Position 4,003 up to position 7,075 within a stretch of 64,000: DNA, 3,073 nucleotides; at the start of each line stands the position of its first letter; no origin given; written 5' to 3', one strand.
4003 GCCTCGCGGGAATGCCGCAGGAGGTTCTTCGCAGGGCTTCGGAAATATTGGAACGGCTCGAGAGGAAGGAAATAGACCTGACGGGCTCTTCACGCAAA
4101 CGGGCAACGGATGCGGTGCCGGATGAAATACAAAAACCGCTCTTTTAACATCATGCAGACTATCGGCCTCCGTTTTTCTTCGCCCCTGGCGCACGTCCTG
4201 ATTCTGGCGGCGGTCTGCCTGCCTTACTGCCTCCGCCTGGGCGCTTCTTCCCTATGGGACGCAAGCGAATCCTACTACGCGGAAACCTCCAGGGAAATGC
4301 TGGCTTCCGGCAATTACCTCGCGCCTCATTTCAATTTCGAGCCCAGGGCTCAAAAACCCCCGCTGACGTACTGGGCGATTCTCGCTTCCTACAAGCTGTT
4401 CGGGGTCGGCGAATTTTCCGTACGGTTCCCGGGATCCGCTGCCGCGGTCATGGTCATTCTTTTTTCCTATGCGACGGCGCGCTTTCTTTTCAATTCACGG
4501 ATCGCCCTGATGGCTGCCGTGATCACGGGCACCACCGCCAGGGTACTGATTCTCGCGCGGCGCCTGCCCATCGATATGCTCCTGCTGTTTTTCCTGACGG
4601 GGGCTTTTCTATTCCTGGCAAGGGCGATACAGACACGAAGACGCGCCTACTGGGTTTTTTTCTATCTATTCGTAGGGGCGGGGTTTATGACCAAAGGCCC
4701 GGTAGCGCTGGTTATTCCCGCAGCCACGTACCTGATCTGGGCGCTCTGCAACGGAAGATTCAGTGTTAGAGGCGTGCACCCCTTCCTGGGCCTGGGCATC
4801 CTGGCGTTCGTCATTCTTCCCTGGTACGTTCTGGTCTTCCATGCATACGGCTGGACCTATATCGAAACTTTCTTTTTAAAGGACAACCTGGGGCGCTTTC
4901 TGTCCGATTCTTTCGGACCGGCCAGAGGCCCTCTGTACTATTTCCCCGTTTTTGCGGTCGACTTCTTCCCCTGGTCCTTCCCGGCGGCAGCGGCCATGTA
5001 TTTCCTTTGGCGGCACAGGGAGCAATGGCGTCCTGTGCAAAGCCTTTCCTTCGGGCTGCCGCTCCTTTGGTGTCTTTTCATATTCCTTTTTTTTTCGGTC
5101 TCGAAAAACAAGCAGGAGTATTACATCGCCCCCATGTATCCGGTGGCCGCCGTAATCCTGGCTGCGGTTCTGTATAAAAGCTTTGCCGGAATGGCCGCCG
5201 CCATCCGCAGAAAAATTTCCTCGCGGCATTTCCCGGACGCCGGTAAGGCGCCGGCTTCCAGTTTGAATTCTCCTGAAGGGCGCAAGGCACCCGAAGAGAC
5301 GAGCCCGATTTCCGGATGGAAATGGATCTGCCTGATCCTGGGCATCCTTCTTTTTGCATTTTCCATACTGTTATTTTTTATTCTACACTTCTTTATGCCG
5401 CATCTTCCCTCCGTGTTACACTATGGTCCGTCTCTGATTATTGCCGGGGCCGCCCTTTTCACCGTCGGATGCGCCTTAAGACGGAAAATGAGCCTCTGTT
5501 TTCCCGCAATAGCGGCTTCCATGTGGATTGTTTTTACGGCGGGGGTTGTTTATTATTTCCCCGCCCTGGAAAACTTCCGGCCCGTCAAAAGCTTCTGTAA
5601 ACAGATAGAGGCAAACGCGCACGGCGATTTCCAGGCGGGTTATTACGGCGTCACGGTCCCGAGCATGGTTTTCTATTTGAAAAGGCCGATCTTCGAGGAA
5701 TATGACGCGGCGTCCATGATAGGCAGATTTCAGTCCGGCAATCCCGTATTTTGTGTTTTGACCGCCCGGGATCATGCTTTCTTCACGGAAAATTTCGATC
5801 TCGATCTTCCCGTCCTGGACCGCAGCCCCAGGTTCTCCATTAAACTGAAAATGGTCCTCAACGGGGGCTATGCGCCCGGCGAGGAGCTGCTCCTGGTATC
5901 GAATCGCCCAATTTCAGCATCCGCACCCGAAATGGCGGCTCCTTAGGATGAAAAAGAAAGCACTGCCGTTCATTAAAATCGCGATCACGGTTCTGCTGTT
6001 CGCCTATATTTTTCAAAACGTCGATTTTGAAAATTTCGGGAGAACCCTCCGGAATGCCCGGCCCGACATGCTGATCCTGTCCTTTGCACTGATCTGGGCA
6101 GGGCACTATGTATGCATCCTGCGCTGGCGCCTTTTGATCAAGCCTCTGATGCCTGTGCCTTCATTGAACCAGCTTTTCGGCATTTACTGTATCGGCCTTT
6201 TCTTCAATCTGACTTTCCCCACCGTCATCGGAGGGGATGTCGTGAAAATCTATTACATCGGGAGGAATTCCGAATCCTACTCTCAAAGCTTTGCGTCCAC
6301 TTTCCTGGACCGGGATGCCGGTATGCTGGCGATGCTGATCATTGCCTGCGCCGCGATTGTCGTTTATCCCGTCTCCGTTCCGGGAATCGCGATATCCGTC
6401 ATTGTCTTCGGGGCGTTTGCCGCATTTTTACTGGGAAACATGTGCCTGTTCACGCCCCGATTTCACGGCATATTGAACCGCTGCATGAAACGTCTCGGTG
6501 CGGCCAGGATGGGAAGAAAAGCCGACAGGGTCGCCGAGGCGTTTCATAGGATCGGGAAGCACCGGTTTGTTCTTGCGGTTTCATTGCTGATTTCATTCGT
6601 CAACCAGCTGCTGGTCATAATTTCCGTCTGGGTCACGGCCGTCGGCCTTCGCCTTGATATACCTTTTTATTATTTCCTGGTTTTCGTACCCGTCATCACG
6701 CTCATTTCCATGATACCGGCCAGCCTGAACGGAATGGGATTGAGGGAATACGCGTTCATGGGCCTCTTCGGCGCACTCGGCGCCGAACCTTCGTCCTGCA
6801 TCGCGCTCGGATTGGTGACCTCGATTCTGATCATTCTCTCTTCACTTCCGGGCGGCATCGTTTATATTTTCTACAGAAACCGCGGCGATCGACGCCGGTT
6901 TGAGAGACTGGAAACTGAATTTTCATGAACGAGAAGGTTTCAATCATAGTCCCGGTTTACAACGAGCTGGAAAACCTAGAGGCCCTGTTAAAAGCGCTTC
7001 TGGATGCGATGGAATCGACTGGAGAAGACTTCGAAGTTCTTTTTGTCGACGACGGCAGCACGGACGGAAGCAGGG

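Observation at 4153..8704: Translationally coupled GT-C glycosylation module (ArnT-like, UPF0104 flippase-like, GT2 sugar-phosphate-lipid synthase) ending in an orphan YqeC-like gene, fused onto the 3' end of mutS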

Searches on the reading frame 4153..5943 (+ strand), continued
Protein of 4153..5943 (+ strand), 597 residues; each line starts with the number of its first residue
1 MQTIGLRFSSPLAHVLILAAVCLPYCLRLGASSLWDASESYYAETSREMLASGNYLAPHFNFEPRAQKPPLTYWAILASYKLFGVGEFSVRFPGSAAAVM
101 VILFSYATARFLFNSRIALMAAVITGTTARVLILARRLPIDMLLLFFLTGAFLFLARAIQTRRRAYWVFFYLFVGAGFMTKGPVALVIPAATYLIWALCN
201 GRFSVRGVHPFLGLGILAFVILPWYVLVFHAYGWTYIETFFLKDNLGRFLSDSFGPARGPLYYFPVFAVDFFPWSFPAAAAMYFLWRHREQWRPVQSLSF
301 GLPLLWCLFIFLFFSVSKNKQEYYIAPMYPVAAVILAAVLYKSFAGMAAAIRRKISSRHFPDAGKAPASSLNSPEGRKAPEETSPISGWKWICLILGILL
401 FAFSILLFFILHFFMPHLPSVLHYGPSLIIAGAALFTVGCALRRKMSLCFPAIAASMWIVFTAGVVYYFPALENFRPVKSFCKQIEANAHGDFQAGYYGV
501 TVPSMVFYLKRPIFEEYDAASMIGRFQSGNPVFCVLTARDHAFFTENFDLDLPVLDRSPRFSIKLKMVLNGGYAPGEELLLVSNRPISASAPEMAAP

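Call 65: search_protein_families(library=pfam, proteins=[L032:6326-7849:+, L032:7942-8817:+, L034:3431-4876:+, L034:4993-5904:+, L036:11664-12665:+, L036:12718-14010:+, L036:14034-14558:+, L044:2794-4290:-, L044:4700-5755:-], max_evalue=0.0001)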
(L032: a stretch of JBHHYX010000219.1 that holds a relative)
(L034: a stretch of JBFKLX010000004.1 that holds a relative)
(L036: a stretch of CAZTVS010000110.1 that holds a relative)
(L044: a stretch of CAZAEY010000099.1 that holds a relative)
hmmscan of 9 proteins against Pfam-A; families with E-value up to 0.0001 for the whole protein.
L032:6326-7849:+ (508 aa): 1 family
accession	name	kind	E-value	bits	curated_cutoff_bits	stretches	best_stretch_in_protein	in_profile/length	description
PF01235.23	Na_Ala_symp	-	1.3e-123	413.7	24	1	88-489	8-378/392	Sodium:alanine symporter family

L032:7942-8817:+ (292 aa): 2 families
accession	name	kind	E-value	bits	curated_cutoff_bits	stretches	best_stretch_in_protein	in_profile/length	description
PF13478.12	XdhC_C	-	1.1e-40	139.5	29.7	1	117-257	2-124/125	XdhC Rossmann domain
PF02625.21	XdhC_CoxI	-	4e-23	81.6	24.3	1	20-85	2-67/68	XdhC and CoxI family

L034:3431-4876:+ (482 aa): 1 family
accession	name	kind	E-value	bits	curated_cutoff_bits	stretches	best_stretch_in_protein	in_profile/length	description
PF01235.23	Na_Ala_symp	-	7.2e-125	417.8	24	1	64-462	8-378/392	Sodium:alanine symporter family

L034:4993-5904:+ (304 aa): 2 families
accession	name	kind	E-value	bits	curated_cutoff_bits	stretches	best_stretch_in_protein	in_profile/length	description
PF13478.12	XdhC_C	-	2.9e-42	144.5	29.7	1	115-257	1-125/125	XdhC Rossmann domain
PF02625.21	XdhC_CoxI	-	2e-22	79.4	24.3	1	19-84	2-67/68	XdhC and CoxI family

L036:11664-12665:+ (334 aa): 2 families
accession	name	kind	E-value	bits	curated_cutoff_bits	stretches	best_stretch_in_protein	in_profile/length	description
PF13714.12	PEP_mutase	-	1.3e-51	175.9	31.5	1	42-284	4-237/240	Phosphoenolpyruvate phosphomutase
PF00463.27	ICL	-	5.9e-11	42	26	1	108-201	150-244/526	Isocitrate lyase family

L036:12718-14010:+ (431 aa): 1 family
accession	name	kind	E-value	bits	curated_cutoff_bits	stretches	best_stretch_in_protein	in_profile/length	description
PF00330.25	Aconitase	-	4.2e-99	333.1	28.7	2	63-296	49-305/463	Aconitase family (aconitate hydratase)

L036:14034-14558:+ (175 aa): 1 family
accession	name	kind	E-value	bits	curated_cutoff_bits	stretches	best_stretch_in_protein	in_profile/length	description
PF00694.25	Aconitase_C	-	1.3e-09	38.9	22.8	1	61-106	77-123/131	Aconitase C-terminal domain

L044:2794-4290:- (498 aa): 0 families

L044:4700-5755:- (351 aa): 0 families

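Call 67: search_protein_families(library=ncbifam, proteins=[L038:14264-15100:+, L034:4993-5904:+, L032:7942-8817:+, L044:4325-5137:+], max_evalue=0.001)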
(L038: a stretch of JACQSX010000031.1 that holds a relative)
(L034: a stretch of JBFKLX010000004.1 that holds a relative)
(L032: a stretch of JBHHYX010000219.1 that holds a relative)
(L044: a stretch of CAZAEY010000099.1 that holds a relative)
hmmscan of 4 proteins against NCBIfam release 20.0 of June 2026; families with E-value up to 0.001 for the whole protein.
L038:14264-15100:+ (279 aa): 2 families
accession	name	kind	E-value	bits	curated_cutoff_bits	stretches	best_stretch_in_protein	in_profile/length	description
NF045664.1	XdhC_rel_AOR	equivalog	2.9e-91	306.3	350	2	95-254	185-345/346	XdhC family aldehyde oxidoreductase maturation factor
TIGR02964.1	xanthine_xdhC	equivalog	1.1e-36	126.7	161.6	1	19-250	2-246/246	xanthine dehydrogenase accessory protein XdhC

L034:4993-5904:+ (304 aa): 4 families
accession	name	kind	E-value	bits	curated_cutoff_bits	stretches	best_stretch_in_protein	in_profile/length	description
NF045664.1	XdhC_rel_AOR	equivalog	2.6e-86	290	350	2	104-261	186-344/346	XdhC family aldehyde oxidoreductase maturation factor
TIGR02964.1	xanthine_xdhC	equivalog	4.1e-39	134.6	161.6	1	27-258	2-246/246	xanthine dehydrogenase accessory protein XdhC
NF042949.2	3PPDioc_HcaD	equivalog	0.00036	19.4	450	1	109-161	139-191/386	3-phenylpropionate/cinnamic acid dioxygenase ferredoxin--NAD(+) reductase subunit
TIGR03364.1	HpnW_proposed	hypoth_equivalog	0.00071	18.7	285.1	0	114-145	2-33/365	TIGR03364 family FAD-dependent oxidoreductase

L032:7942-8817:+ (292 aa): 2 families
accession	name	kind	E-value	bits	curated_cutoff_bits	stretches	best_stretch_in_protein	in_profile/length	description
NF045664.1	XdhC_rel_AOR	equivalog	5e-85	285.8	350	2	105-260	186-342/346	XdhC family aldehyde oxidoreductase maturation factor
TIGR02964.1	xanthine_xdhC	equivalog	5.7e-36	124.3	161.6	1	28-257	2-244/246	xanthine dehydrogenase accessory protein XdhC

L044:4325-5137:+ (271 aa): 5 families
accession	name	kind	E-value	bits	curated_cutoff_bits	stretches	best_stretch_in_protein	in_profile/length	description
NF045664.1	XdhC_rel_AOR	equivalog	7.6e-89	298.4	350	2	96-254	186-345/346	XdhC family aldehyde oxidoreductase maturation factor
TIGR02964.1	xanthine_xdhC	equivalog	1.1e-35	123.3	161.6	1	19-250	2-246/246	xanthine dehydrogenase accessory protein XdhC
NF005069.0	PRK06487.1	equivalog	8.6e-05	21.7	448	1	108-175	155-220/320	2-hydroxyacid dehydrogenase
NF004991.0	PRK06370.1-3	subfamily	0.00058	18.5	620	1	106-163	204-260/509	FAD-containing oxidoreductase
NF005387.0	PRK06932.1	equivalog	0.00064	18.8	492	0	108-173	151-215/314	2-hydroxyacid dehydrogenase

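Call 72: find_encoding_contigs(protein=P0001, flank=10000, max_places=3)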
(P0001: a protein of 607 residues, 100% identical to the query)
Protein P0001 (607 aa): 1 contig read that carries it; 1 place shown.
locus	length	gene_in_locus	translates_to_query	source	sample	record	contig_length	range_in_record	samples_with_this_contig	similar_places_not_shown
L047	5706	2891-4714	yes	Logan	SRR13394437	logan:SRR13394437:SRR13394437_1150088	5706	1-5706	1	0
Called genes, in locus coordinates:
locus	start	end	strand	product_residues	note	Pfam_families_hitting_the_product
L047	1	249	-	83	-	?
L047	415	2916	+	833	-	PF01624:MutS_I, PF05188:MutS_II, PF05192:MutS_III, PF05190:MutS_IV, PF00488:MutS_V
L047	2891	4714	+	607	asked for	PF02366:PMT, PF13231:PMT_2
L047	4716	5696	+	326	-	PF03706:LPG_synthase_TM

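Call 79: find_related_loci(query=A4, collection=metagenome_contigs, flank=10000)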
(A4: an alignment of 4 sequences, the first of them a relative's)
Query A4 (279 aa) in metagenome_contigs; peptide patterns used: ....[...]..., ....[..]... (x = any residue, [..] = any of these).
600 stretches matched a pattern (row limit reached: there are more); 573 encode a relative of the query (tblastn E <= 1e-3); the best 80 are kept; 80 distinct loci.
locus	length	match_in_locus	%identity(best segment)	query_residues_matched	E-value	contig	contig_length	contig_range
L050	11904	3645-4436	53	1-264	5e-96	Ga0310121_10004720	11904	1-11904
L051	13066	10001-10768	55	1-256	2e-94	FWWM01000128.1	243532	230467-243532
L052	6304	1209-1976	56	1-256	2e-92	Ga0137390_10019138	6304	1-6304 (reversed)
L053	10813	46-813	56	1-256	7e-92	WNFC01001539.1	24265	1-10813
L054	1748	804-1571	53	1-256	3e-96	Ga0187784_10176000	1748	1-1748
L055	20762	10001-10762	54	1-254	3e-91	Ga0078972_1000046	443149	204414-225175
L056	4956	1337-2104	54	1-256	7e-91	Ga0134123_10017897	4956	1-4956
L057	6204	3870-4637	54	1-256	1e-90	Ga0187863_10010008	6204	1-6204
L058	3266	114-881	54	1-256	1e-91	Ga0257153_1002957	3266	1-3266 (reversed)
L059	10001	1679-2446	53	1-256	1e-90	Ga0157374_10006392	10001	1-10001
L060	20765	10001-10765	54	1-255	2e-90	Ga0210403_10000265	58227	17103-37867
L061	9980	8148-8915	54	1-256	2e-90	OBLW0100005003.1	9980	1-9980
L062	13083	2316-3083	52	1-256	3e-90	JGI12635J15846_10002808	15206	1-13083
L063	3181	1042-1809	54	1-256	2e-91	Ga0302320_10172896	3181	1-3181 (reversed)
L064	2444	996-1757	54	1-254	4e-93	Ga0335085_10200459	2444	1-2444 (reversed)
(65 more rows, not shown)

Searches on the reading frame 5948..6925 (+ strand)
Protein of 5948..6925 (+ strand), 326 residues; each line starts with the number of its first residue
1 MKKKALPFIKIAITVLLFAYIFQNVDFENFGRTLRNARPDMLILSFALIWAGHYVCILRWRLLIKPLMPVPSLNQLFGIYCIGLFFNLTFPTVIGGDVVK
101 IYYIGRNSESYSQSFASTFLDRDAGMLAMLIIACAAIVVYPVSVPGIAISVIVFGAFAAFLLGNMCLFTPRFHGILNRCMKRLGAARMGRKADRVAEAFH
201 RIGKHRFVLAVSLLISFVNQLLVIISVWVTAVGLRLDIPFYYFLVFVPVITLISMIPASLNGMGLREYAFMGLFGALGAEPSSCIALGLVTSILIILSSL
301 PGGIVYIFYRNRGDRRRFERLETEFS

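Call 8: search_protein_families(library=pfam, proteins=[window:5948-6925:+], max_evalue=0.01)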
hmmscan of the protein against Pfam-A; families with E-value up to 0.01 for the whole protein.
window:5948-6925:+ (326 aa): 1 family
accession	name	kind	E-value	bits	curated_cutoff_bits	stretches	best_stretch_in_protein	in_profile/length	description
PF03706.18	LPG_synthase_TM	-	1e-41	143.8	33.4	1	9-297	3-297/302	Lysylphosphatidylglycerol synthase TM region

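Call 9: search_protein_families(library=ncbifam, proteins=[window:5948-6925:+], max_evalue=0.01)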
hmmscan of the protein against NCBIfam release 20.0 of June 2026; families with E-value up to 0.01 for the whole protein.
window:5948-6925:+ (326 aa): 2 families
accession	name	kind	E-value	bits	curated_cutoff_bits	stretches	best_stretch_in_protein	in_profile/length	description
TIGR00374.1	TIGR00374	subfamily_domain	3.6e-24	85.8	43.2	1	11-309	1-313/323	flippase-like domain-containing protein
TIGR03476.1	HpnL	subfamily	1.2e-08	34.6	195.65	1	4-301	2-309/318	putative membrane protein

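Call 13: search_solved_structures(query=window:5948-6925:+, max_evalue=1)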
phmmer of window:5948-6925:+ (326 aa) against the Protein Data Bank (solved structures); distinct sequences matched with E-value up to 1: 2.
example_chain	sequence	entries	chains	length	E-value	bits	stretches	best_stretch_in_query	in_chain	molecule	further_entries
5hgw_A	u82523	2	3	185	0.16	14.4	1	166-208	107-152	Peptide deformylase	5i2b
5t8z_A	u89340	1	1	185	0.16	14.4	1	166-208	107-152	Peptide deformylase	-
